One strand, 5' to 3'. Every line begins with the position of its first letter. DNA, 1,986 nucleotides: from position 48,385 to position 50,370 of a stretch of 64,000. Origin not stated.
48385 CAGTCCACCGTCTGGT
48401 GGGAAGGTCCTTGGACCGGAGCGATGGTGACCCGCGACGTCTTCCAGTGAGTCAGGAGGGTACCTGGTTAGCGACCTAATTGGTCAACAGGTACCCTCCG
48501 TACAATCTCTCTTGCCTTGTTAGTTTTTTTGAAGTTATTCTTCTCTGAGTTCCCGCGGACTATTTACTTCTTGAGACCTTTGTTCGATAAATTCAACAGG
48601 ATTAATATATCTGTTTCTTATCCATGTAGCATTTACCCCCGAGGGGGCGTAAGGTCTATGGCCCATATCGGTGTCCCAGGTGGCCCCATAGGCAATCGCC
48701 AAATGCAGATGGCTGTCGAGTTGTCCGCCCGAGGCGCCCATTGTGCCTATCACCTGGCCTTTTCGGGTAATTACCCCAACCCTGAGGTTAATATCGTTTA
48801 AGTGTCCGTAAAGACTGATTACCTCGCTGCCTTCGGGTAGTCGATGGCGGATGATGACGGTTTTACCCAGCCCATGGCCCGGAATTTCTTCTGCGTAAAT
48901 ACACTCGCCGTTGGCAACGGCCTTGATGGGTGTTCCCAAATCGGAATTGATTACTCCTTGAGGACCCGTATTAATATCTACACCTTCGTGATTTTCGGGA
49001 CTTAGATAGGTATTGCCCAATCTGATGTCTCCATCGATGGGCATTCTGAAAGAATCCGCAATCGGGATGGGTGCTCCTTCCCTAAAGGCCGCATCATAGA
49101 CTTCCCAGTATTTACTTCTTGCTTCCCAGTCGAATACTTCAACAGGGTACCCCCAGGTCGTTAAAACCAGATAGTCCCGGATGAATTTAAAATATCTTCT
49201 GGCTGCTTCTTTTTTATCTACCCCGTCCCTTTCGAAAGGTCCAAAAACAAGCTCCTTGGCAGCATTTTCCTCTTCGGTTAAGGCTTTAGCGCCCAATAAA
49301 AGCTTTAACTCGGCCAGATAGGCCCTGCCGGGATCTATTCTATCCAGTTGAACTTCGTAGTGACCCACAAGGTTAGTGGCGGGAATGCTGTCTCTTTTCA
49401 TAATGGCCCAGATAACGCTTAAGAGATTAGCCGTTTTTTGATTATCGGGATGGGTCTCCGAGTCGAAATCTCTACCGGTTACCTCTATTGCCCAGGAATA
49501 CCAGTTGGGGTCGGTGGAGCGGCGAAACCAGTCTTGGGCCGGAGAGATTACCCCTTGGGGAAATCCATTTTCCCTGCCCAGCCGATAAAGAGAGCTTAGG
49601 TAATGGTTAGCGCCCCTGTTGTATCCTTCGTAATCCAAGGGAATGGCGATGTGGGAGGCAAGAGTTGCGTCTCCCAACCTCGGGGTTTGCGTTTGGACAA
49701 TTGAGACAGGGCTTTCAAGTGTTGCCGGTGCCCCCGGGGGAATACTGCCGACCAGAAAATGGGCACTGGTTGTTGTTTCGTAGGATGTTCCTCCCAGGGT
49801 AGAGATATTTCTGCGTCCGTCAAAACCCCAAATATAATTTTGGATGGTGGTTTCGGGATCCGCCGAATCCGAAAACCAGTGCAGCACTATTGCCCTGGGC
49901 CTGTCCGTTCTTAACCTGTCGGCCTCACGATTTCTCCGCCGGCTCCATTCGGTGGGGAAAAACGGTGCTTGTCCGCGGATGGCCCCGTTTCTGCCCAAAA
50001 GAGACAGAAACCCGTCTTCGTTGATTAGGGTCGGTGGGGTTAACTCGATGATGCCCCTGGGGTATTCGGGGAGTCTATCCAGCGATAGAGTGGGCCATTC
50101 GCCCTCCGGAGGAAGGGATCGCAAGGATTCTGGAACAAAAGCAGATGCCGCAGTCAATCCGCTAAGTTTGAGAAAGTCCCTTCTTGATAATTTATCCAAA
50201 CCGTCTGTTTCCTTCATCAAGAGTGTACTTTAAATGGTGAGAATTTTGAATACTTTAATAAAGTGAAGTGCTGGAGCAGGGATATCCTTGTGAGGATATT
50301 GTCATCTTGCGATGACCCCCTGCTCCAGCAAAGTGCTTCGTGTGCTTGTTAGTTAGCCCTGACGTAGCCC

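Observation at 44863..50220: Cluster of three twin-arginine-signal secreted cell-wall hydrolases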

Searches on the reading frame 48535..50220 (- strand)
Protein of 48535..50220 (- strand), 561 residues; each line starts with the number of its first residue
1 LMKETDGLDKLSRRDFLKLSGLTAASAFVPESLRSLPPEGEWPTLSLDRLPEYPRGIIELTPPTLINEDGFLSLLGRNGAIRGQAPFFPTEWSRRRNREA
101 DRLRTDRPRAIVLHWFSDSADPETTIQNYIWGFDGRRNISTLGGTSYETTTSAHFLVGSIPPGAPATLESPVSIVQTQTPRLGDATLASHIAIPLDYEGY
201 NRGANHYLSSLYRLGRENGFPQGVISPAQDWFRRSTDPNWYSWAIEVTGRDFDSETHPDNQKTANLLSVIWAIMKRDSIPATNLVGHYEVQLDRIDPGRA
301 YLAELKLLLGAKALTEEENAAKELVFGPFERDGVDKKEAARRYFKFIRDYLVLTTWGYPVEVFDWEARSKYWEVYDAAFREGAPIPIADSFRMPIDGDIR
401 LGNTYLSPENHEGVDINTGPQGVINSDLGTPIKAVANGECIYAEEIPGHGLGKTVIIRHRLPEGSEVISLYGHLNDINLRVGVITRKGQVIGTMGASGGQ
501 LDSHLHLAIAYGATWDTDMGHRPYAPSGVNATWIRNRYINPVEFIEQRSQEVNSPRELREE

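Call 3: search_protein_families(library=pfam, proteins=[window:48535-50220:-], max_evalue=0.01)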
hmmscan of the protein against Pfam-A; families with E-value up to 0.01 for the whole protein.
window:48535-50220:- (561 aa): 3 families
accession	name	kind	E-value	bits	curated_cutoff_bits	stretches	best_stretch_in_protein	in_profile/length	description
PF01551.29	Peptidase_M23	-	6.8e-17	61.9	28.7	1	424-511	8-89/96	Peptidase family M23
PF01510.30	Amidase_2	-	1.7e-05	25.6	26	1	193-298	67-130/131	N-acetylmuramoyl-L-alanine amidase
PF10518.14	TAT_signal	-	0.0001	22.5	22.7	1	10-29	1-20/21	TAT (twin-arginine translocation) pathway signal sequence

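Call 5: find_encoding_contigs(protein=window:48535-50220:-, flank=10000, max_places=6)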
Protein window:48535-50220:- (561 aa): no gene with exactly this product is on record in the collection.

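Call 6: search_protein_families(library=ncbifam, proteins=[window:48535-50220:-], max_evalue=0.1)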
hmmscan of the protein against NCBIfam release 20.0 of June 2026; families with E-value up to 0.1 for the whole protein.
window:48535-50220:- (561 aa): 14 families
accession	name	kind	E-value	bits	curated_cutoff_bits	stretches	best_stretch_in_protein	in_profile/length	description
NF052530.1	Heli_ShapePgp3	exception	6.9e-10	38.5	300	1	427-512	175-254/270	peptidoglycan metallopeptidase Pgp3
NF052336.1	PdgHdaseHSB100310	equivalog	1.9e-09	37.3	500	1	389-510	33-142/316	peptidoglycan hydrolase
NF050804.1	CellDivDipMCaul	equivalog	3e-09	36.2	900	1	424-515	533-619/634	cell division endopeptidase DipM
NF040883.1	amid_act_ActS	equivalog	6.4e-08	32.2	375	1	419-514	135-225/242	amidase activator ActS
NF008644.1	PRK11637.1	equivalog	9.1e-08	31.5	270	1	423-509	290-370/385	murein hydrolase activator EnvC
NF041208.1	celldiv_DipM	equivalog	4.7e-07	29.4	740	1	410-509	312-404/419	cell division endopeptidase DipM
NF052529.1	PG_M23_Pgp6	exception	5.7e-06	25.3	600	1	426-509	342-419/452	peptidoglycan metallopeptidase Pgp6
NF004799.0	PRK06148.1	subfamily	1.3e-05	23.3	1128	1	429-511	451-539/1015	hypothetical protein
NF008123.1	PRK10871.1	equivalog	5.6e-05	22.7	311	1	421-511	266-351/365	murein hydrolase activator NlpD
NF008652.0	PRK11649.1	equivalog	0.00026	19.8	341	1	427-509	321-397/439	murein DD-endopeptidase MepM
NF053825.1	PdgNdpepShyA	equivalog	0.00036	19.3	700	1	392-508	268-379/425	peptidoglycan DD-endopeptidase ShyA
TIGR01409.1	TAT_signal_seq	domain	0.00053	20.2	16.7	1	11-29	1-19/29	twin-arginine translocation signal domain-containing protein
NF053824.1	PdgNdpepShyC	equivalog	0.0023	16.9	700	1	428-507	305-378/429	peptidoglycan DD-endopeptidase ShyC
NF053738.1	S2SprSpoIIQBc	equivalog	0.063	12.9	250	0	432-507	137-206/232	stage II sporulation protein SpoIIQ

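Call 10: find_homologous_proteins(query=window:48535-50220:-)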
Query window:48535-50220:- (561 aa): 101 proteins with E <= 0.001 among 8000 candidates.
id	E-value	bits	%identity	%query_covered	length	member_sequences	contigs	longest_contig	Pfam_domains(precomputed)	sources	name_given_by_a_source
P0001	0.0e+0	1301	100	100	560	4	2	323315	PF01551.30,PF01510.31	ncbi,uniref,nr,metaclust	ncbi:MAG TPA: peptidoglycan DD-metalloendopeptidase family protein [Patescibacteria group bacterium]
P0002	6.5e-210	717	57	96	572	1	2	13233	PF01551.30,PF01510.31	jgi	jgi:murein DD-endopeptidase MepM/ murein hydrolase activator NlpD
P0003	1.0e-199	683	54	100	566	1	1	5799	PF01551.30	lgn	-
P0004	4.3e-140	486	45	97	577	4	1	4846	PF01551.30,PF01510.31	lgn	-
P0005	4.6e-137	476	45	99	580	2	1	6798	PF01551.30,PF01510.31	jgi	-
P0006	3.4e-136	473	45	96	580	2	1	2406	PF01551.30,PF01510.31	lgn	-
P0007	2.1e-133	464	44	96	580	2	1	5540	PF01551.30,PF01510.31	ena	-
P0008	9.8e-132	458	43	98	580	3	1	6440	PF01551.30,PF01510.31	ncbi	-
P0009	1.6e-127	445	43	96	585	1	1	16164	PF01551.30,PF01510.31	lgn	-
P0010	1.3e-123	432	43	96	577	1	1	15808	PF01551.30,PF01510.31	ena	-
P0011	1.2e-117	412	41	96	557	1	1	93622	PF01510.31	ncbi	-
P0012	5.6e-115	403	40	95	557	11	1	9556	PF01551.30,PF01510.31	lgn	-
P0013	2.0e-112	395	40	97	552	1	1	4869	PF01551.30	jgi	-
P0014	1.1e-111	392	40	97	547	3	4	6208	PF01510.31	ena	-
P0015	1.1e-111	392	38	96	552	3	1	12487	PF01510.31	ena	-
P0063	1.8e-95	339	36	96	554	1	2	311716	PF01551.30,PF01510.31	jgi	jgi:hypothetical protein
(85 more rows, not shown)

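Call 14: find_related_loci(query=A1, collection=genome_contigs, flank=10000)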
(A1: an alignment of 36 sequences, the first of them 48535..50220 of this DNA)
Query A1 (561 aa) in genome_contigs; peptide patterns used: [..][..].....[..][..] (x = any residue, [..] = any of these).
33 stretches matched a pattern; 25 encode a relative of the query (tblastn E <= 1e-3); 25 distinct loci.
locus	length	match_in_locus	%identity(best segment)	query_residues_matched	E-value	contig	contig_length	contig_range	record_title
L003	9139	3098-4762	46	9-554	1e-147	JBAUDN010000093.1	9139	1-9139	MAG: Microgenomates group bacterium isolate MFD13099_ilm_asm_bin3 k127_233185, whole genome shotgun sequence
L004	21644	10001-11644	38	11-559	3e-110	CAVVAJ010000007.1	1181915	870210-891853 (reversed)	MAG: uncultured Chloroflexia bacterium isolate MFD09779.bin.1.238 genome assembly, contig: contig_6347, whole genome sho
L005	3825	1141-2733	39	10-545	9e-112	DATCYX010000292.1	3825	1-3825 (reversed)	MAG TPA_asm: Anaerolineales bacterium isolate SMAG_U55 k141_274750, whole genome shotgun sequence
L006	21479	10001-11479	41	42-546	2e-107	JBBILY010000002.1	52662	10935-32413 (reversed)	MAG: Chloroflexota bacterium isolate BR1F70218_bin_22 NODE_829_length_52662_cov_4.818446, whole genome shotgun sequence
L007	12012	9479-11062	37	11-550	1e-106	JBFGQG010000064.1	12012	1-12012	MAG: Anaerolineales bacterium isolate Mix_sand04.2021.02.G.36 k141_3034521_length_12012_cov_7.0000, whole genome shotgun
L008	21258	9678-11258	38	11-545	3e-104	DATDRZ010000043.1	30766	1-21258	MAG TPA_asm: Anaerolineales bacterium isolate SMAG_U7990 k141_3218431, whole genome shotgun sequence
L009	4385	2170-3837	38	11-561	8e-105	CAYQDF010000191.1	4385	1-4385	MAG TPA_asm: uncultured Anaerolineaceae bacterium isolate binchicken_co107_414 genome assembly, contig: NODE_40799_lengt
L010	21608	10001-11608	36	11-549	9e-101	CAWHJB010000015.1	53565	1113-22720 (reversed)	MAG: uncultured Chloroflexia bacterium isolate MFD02923.bin.2.67 genome assembly, contig: contig_53082, whole genome sho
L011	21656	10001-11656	35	37-548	3e-99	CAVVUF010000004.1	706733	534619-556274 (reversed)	MAG: uncultured Chloroflexia bacterium isolate MFD02979.bin.2.57 genome assembly, contig: contig_53522, whole genome sho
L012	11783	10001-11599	37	10-548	2e-98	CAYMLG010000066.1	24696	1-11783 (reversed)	MAG TPA_asm: uncultured Anaerolineaceae bacterium isolate binchicken_co350_84 genome assembly, contig: NODE_2639_length_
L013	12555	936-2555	35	10-552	2e-98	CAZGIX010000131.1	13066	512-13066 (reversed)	MAG TPA_asm: uncultured Anaerolineaceae bacterium isolate binchicken_co259_18 genome assembly, contig: NODE_3175_length_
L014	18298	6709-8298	35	11-548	7e-96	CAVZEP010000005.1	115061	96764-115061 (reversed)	MAG: uncultured Chloroflexia bacterium isolate MFD05942.bin.2.209 genome assembly, contig: contig_116176, whole genome s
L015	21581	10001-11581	36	11-549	2e-93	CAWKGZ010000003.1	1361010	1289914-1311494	MAG: uncultured Chloroflexia bacterium isolate MFD04716.bin.2.174 genome assembly, contig: contig_13131, whole genome sh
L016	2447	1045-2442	37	10-478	5e-95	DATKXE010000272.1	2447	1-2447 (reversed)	MAG TPA_asm: Anaerolineales bacterium isolate SMAG_U14183 k141_4609435, whole genome shotgun sequence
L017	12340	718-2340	34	11-554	3e-87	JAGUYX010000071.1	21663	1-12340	MAG: Anaerolineales bacterium isolate DeMMO6_27 c_000000061595, whole genome shotgun sequence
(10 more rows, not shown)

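Call 16: find_encoding_contigs(protein=P0001, flank=10000, max_places=4)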
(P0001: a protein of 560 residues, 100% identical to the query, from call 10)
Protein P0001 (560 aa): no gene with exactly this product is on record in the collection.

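Call 17: find_encoding_contigs(protein=P0002, flank=10000, max_places=4)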
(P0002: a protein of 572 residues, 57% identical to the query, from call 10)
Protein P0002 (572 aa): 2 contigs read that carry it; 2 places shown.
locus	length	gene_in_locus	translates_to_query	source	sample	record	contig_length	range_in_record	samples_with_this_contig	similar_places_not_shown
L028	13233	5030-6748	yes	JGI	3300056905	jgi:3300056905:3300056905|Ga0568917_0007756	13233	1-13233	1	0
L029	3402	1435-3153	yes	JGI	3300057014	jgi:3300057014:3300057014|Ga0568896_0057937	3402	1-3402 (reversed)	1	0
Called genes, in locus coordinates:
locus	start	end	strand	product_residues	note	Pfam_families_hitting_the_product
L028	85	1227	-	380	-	PF11559:ADIP (faint), PF01551:Peptidase_M23 (faint)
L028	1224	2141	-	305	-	PF18075:FtsX_ECD, PF02687:FtsX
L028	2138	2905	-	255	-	PF20720:nSTAND3 (faint), PF00005:ABC_tran, PF13401:AAA_22 (faint), PF13304:AAA_21 (faint)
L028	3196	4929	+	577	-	-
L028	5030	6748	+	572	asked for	PF01510:Amidase_2 (weak), PF01551:Peptidase_M23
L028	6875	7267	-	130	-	-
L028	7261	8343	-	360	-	-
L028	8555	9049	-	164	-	-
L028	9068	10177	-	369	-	PF03462:PCRF, PF00472:RF-1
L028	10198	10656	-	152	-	-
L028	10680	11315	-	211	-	PF13399:LytR_C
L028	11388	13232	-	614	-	?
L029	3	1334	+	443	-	?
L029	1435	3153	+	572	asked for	PF01510:Amidase_2 (weak), PF01551:Peptidase_M23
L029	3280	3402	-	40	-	?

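Call 18: find_encoding_contigs(protein=P0063, flank=10000, max_places=2)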
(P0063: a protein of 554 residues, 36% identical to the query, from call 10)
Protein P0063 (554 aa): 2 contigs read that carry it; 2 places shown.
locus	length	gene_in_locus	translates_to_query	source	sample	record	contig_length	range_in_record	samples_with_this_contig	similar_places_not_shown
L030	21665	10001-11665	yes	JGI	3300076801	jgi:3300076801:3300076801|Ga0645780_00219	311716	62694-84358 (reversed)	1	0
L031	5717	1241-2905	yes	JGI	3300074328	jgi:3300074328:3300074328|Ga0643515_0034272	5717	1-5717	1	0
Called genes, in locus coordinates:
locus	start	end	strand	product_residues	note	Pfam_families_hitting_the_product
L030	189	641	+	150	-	PF07811:TadE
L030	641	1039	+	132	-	PF07811:TadE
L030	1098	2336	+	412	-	-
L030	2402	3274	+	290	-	PF08666:SAF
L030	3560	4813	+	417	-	PF00072:Response_reg, PF10609:ParA, PF13614:AAA_31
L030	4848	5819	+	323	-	PF00482:T2SSF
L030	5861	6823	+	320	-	PF00482:T2SSF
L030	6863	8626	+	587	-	PF07719:TPR_2 (faint), PF13428:TPR_14 (faint), PF23473:LysM3_LYK4_5 (weak), PF01476:LysM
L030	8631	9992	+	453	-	PF00437:T2SSE, PF27713:UCP018868 (faint)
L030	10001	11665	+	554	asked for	PF01510:Amidase_2 (weak), PF01551:Peptidase_M23 (weak)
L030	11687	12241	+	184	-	PF03551:PadR, PF10400:Vir_act_alpha_C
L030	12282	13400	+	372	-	-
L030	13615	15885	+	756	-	PF03030:H_PPase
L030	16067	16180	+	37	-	-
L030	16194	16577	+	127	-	PF22746:SHOCT-like_DUF2089-C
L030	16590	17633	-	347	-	PF00072:Response_reg, PF13487:HD_5, PF01966:HD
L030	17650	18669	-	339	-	PF03576:Peptidase_S58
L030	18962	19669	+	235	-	PF01726:LexA_DNA_bind, PF00717:Peptidase_S24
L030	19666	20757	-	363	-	-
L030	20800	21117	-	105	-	PF00932:LTD (weak)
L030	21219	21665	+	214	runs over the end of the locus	PF02397:Bac_transf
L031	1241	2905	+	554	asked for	PF01510:Amidase_2 (weak), PF01551:Peptidase_M23 (weak)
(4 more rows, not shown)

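Call 19: find_encoding_contigs(protein=P0011, flank=10000, max_places=2)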
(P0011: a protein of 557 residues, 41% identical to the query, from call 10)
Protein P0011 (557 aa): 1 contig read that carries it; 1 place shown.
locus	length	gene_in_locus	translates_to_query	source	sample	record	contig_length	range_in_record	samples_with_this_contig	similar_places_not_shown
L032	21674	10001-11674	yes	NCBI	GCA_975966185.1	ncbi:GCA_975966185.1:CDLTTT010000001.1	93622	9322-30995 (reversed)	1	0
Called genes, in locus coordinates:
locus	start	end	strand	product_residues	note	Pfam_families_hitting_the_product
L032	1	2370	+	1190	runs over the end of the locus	PF07721:TPR_4 (faint), PF03704:BTAD, PF07719:TPR_2 (faint), PF13374:TPR_10 (faint), PF13424:TPR_12 (faint), PF13191:AAA_16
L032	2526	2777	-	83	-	PF08281:Sigma70_r4_2, PF00196:GerE, PF04545:Sigma70_r4 (weak), PF13936:HTH_38 (faint), PF13384:HTH_23 (weak)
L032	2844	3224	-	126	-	PF02518:HATPase_c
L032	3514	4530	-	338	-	PF14870:PSII_BNR (faint), PF25852:DUF6242_C (faint), PF15902:Sortilin-Vps10 (weak), PF02012:BNR (faint)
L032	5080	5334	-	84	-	PF13376:OmdA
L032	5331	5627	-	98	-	-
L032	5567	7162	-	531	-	-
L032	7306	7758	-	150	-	PF04978:MST, PF05163:DinB, PF12867:DinB_2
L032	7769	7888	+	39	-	-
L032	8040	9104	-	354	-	PF13527:Acetyltransf_9 (faint), PF00583:Acetyltransf_1 (faint)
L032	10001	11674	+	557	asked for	PF01510:Amidase_2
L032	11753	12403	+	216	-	PF13487:HD_5, PF01966:HD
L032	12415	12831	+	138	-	PF07811:TadE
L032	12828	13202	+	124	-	PF07811:TadE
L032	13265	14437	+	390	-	PF07811:TadE (weak), PF13400:Tad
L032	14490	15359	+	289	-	PF08666:SAF, PF13144:ChapFlgA (weak)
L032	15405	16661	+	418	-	PF00072:Response_reg, PF06564:CBP_BcsQ (weak), PF10609:ParA (faint), PF13614:AAA_31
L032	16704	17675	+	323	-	PF00482:T2SSF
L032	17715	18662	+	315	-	PF00482:T2SSF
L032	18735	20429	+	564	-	PF07719:TPR_2 (faint), PF13428:TPR_14 (faint), PF13432:TPR_16 (faint), PF14559:TPR_19 (faint), PF00515:TPR_1 (faint), PF13176:TPR_7 (faint), PF13181:TPR_8 (faint), PF01476:LysM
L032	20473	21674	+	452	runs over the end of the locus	PF00437:T2SSE, PF27713:UCP018868 (weak)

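Call 52: search_solved_structures(query=A1, max_evalue=0.01)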
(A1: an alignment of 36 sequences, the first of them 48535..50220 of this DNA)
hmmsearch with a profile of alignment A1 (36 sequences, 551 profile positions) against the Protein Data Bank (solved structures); distinct sequences matched with E-value up to 0.01: 21.
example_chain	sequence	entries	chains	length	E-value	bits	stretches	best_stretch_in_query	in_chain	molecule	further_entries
7qrl_A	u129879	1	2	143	1.3e-08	36.7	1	415-507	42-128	DipM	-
7qrl_C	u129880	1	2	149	1.4e-08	36.6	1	415-507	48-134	DipM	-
9gy1_A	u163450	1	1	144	1e-06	30.5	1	404-502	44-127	Peptidase, M23 family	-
5kvp_A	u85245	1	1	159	1e-05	27.2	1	417-501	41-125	Zoocin A endopeptidase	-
2hsi_A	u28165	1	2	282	1.3e-05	26.8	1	402-502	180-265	Putative peptidase M23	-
8s3m_A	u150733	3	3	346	0.00018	23.1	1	390-507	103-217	Lytic endopeptidase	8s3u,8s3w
1j3g_A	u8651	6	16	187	0.00052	21.5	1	229-301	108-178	AmpD protein | 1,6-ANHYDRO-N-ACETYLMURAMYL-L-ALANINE AMIDASE AMPD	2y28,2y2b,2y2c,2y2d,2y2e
6jmx_A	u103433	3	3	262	0.0014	20.1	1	439-502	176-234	Peptidase M23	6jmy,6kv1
6u2a_A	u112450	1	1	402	0.0018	19.8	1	418-502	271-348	ShyA endopeptidase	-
6ue4_A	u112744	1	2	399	0.0018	19.8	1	418-502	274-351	ShyA endopeptidase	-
5j1l_B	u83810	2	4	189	0.0021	19.5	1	417-502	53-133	ToxR-activated gene (TagE)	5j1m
5j1k_A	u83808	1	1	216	0.0026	19.2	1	417-502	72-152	ToxR-activated gene (TagE)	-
9m7n_A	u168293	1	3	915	0.0046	18.4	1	412-502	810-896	Gp16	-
3slu_A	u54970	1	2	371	0.0049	18.3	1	417-500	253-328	M23 peptidase domain protein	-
6muk_A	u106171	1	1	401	0.0055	18.2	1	417-500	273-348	Peptidase M23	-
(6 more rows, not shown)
